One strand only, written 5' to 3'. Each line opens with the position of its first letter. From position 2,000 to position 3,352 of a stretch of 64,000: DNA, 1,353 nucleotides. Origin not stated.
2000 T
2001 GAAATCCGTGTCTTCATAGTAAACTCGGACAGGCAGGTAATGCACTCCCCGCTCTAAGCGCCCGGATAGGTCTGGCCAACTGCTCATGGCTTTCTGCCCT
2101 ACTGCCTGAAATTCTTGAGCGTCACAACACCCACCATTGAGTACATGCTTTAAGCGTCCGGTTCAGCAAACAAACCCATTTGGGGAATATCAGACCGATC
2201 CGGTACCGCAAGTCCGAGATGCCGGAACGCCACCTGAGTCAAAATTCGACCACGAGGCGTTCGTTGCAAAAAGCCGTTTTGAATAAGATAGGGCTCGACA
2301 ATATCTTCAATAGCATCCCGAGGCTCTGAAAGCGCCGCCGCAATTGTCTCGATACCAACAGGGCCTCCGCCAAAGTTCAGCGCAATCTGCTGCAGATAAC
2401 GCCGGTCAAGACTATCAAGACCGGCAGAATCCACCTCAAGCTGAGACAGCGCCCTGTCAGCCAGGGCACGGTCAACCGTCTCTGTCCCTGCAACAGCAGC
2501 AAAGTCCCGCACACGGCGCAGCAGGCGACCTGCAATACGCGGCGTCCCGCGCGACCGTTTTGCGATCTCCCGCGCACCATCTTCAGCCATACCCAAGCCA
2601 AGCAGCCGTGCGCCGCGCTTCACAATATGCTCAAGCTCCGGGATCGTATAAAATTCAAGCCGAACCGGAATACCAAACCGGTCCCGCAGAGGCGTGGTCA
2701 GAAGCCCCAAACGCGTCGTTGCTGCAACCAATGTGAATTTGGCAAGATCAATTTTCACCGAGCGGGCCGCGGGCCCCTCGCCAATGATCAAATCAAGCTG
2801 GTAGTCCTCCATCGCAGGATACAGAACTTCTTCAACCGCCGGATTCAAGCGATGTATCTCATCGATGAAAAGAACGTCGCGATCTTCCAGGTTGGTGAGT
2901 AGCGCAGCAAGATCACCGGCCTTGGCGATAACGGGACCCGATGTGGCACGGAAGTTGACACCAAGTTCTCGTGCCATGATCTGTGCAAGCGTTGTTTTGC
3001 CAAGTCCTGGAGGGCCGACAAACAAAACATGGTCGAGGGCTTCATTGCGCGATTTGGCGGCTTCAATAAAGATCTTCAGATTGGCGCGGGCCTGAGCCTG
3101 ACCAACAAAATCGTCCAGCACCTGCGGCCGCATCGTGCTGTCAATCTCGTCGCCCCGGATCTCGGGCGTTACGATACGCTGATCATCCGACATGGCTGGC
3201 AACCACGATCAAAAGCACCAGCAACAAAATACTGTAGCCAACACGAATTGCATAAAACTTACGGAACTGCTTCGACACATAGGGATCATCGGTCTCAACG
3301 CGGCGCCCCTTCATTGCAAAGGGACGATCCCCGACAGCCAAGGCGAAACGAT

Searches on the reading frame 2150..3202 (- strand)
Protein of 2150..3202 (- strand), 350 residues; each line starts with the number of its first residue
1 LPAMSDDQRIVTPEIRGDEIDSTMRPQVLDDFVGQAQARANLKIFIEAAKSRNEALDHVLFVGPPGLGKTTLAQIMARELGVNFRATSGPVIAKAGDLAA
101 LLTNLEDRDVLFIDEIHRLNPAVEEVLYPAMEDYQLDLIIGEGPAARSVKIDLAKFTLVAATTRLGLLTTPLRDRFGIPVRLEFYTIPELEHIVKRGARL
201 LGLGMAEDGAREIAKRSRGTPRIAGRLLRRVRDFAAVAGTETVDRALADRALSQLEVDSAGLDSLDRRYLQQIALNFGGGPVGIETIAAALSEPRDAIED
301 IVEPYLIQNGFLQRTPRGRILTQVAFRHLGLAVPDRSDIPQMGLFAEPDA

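Call 29: search_protein_families(library=pfam, proteins=[window:2150-3202:-], max_evalue=0.00001)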
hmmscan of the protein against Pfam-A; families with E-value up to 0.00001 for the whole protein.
window:2150-3202:- (350 aa): 7 families
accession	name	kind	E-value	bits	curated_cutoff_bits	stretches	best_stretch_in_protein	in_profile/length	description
PF05496.18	RuvB_N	-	7e-80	266.8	27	1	24-182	1-159/159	Holliday junction DNA helicase RuvB P-loop domain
PF17864.7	AAA_lid_4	-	4.4e-30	103.7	27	1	185-258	1-74/74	RuvB AAA lid domain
PF05491.19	RuvB_C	-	4.7e-26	91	24.7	1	260-329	2-71/72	RuvB C-terminal winged helix domain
PF00004.35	AAA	-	2e-21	77.3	21.2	1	59-181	1-128/131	ATPase family associated with various cellular activities (AAA)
PF07728.20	AAA_5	-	2.9e-10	40.7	22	1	58-176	1-139/139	AAA domain (dynein-related subfamily)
PF06068.19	TIP49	-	3.3e-08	33.5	23.8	1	19-88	12-84/347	TIP49 P-loop domain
PF01078.27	Mg_chelatase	-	2.3e-06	27.6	20.3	0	29-77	2-43/207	Magnesium chelatase, subunit ChlI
